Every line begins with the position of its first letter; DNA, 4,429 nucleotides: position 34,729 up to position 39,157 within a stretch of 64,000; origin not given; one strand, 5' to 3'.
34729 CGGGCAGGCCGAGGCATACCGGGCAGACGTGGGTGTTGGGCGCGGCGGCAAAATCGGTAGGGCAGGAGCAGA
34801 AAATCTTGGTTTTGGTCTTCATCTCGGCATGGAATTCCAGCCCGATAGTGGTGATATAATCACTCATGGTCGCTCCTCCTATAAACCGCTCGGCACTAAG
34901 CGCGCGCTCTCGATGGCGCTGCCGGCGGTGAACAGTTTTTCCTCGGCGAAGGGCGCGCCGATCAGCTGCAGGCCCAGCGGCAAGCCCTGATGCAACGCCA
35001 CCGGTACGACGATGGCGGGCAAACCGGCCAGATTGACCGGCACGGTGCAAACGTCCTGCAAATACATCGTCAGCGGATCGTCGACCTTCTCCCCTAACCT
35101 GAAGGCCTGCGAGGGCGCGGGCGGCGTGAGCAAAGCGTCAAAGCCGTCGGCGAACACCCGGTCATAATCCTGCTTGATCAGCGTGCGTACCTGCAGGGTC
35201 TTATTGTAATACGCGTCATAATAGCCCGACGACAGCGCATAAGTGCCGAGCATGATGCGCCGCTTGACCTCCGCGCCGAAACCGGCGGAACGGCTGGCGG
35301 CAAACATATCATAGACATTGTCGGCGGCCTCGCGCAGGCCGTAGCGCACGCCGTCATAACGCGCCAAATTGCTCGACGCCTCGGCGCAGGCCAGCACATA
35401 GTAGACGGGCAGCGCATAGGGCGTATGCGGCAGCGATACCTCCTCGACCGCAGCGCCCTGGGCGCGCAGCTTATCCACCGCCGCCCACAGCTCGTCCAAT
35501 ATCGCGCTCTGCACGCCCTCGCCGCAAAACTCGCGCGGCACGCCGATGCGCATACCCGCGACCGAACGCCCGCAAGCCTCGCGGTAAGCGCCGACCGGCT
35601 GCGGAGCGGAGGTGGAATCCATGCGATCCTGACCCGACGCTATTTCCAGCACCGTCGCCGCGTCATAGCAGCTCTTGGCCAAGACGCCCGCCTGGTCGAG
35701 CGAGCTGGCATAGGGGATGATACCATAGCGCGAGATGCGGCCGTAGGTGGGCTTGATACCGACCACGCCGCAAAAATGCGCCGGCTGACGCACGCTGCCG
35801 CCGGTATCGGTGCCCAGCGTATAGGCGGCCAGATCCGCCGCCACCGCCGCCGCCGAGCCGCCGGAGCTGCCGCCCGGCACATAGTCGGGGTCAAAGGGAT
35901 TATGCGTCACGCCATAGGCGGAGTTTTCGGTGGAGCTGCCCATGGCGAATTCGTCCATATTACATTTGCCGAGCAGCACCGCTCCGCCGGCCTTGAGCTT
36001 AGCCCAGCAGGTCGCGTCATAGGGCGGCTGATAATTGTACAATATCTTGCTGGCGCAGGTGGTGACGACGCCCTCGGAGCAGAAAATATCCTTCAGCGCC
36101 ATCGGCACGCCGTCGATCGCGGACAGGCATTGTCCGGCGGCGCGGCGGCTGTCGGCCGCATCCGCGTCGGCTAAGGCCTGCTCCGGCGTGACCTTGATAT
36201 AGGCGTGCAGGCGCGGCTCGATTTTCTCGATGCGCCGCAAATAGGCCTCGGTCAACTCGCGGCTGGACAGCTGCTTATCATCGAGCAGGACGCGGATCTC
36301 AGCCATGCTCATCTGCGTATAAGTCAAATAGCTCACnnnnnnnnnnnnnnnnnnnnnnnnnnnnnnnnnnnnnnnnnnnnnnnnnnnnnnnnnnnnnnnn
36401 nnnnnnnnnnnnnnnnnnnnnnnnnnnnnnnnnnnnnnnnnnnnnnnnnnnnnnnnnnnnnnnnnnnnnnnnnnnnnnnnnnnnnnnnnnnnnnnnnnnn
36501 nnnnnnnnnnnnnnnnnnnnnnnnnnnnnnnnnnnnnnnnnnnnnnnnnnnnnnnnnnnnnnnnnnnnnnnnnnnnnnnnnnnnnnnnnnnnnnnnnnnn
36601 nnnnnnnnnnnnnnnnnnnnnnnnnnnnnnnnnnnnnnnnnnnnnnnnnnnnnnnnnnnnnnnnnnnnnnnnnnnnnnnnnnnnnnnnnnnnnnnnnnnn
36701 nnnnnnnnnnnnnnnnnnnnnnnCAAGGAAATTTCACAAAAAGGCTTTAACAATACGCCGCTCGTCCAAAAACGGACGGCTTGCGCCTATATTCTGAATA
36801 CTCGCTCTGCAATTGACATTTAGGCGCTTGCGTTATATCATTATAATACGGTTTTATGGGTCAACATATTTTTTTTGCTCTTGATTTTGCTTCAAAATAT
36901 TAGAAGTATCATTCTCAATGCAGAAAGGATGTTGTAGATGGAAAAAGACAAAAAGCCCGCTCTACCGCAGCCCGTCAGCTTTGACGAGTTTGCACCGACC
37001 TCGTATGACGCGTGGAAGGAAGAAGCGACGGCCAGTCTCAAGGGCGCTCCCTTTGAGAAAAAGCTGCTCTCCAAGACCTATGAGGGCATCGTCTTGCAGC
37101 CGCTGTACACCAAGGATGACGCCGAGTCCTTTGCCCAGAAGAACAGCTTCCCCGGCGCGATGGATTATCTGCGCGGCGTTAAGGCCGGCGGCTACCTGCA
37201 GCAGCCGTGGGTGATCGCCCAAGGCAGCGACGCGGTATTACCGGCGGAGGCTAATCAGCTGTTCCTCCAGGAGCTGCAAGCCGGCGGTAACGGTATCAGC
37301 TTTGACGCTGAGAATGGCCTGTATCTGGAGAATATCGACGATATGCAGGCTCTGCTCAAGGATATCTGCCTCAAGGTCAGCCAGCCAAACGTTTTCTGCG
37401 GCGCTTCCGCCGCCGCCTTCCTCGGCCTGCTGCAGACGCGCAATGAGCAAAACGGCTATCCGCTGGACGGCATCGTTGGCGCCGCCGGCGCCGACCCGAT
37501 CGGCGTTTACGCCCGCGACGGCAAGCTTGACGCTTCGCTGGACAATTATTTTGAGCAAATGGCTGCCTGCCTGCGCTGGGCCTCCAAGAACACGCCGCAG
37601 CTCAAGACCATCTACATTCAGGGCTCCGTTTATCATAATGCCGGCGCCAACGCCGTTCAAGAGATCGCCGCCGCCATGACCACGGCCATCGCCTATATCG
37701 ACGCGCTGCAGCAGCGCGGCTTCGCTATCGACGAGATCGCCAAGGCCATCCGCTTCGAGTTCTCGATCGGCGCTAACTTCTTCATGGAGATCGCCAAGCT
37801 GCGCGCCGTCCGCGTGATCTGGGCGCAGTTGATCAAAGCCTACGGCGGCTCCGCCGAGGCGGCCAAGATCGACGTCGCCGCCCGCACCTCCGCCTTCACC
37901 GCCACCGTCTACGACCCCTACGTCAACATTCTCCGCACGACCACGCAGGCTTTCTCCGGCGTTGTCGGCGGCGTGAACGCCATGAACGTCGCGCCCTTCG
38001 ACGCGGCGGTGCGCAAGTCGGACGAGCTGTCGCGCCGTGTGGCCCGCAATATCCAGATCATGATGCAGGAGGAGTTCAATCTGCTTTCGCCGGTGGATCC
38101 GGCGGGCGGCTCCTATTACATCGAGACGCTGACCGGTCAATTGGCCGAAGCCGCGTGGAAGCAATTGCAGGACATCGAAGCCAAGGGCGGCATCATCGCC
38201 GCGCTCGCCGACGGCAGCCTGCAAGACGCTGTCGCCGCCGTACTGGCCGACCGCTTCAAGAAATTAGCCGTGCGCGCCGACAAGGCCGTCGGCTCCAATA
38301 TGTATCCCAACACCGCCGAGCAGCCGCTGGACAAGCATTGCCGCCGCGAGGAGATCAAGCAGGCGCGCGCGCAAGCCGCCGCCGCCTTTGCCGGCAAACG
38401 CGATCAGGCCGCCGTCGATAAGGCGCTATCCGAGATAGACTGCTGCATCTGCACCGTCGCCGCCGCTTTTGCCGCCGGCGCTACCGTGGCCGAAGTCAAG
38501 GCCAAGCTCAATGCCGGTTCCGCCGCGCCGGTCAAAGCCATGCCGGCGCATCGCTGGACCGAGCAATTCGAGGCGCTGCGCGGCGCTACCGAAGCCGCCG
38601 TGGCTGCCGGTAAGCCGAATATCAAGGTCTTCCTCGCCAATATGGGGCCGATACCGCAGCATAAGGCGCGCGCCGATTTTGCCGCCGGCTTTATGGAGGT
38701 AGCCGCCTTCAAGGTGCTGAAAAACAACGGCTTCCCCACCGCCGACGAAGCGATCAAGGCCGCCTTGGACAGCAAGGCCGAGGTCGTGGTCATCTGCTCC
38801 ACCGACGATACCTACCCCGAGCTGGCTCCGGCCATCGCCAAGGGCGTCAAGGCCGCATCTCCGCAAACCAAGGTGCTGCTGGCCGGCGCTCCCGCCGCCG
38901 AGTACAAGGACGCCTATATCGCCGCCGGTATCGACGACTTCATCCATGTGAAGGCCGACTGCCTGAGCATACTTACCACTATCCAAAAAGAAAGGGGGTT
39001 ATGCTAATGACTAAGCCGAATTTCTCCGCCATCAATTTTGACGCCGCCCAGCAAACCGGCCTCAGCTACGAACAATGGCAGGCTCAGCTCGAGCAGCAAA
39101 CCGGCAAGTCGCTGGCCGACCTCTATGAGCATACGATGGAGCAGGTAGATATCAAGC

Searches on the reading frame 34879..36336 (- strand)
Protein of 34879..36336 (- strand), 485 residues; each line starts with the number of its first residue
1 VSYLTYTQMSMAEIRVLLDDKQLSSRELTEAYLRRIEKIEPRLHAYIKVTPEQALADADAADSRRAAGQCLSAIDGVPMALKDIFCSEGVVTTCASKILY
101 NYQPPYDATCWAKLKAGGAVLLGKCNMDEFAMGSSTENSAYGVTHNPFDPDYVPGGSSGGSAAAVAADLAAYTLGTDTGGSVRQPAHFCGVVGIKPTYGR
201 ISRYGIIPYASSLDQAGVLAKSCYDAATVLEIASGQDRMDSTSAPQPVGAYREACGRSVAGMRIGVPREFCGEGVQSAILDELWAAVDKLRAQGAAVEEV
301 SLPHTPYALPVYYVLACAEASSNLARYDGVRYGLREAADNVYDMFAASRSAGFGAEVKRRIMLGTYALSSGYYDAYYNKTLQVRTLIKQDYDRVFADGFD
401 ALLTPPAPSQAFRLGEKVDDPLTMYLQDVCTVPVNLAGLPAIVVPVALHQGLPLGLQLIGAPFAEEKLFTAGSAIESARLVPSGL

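Call 39: search_protein_families(library=pfam, proteins=[window:34879-36336:-], max_evalue=0.00001)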
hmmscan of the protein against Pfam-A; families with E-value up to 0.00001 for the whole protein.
window:34879-36336:- (485 aa): 1 family
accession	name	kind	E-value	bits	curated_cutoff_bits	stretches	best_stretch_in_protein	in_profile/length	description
PF01425.27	Amidase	-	1.3e-152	509.4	27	1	27-468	1-444/445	Amidase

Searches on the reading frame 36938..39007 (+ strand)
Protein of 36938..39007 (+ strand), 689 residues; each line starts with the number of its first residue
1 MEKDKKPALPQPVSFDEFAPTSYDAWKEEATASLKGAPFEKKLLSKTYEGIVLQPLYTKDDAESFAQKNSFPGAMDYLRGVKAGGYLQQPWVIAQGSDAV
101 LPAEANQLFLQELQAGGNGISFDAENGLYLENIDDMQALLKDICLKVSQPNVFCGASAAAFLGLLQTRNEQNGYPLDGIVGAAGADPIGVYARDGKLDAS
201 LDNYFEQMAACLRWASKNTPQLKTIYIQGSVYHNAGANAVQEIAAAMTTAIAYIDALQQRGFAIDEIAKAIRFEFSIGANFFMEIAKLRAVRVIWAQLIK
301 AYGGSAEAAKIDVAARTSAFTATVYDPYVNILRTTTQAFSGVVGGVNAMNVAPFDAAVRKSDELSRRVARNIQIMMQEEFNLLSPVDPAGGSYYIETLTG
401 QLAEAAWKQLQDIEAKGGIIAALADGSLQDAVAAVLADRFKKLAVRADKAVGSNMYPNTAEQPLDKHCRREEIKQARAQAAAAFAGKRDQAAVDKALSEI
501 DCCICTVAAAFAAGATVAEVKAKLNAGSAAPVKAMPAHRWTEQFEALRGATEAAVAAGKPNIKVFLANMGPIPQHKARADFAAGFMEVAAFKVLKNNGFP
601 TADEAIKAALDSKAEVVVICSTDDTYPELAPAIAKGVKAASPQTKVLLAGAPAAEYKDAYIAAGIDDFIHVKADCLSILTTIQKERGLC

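Call 39: search_protein_families(library=pfam, proteins=[window:36938-39007:+], max_evalue=0.00001)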
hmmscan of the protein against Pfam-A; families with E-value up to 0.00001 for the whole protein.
window:36938-39007:+ (689 aa): 1 family
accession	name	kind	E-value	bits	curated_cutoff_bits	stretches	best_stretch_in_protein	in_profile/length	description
PF01642.28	MM_CoA_mutase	-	3.5e-135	451.9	22.1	1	46-523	1-506/512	Methylmalonyl-CoA mutase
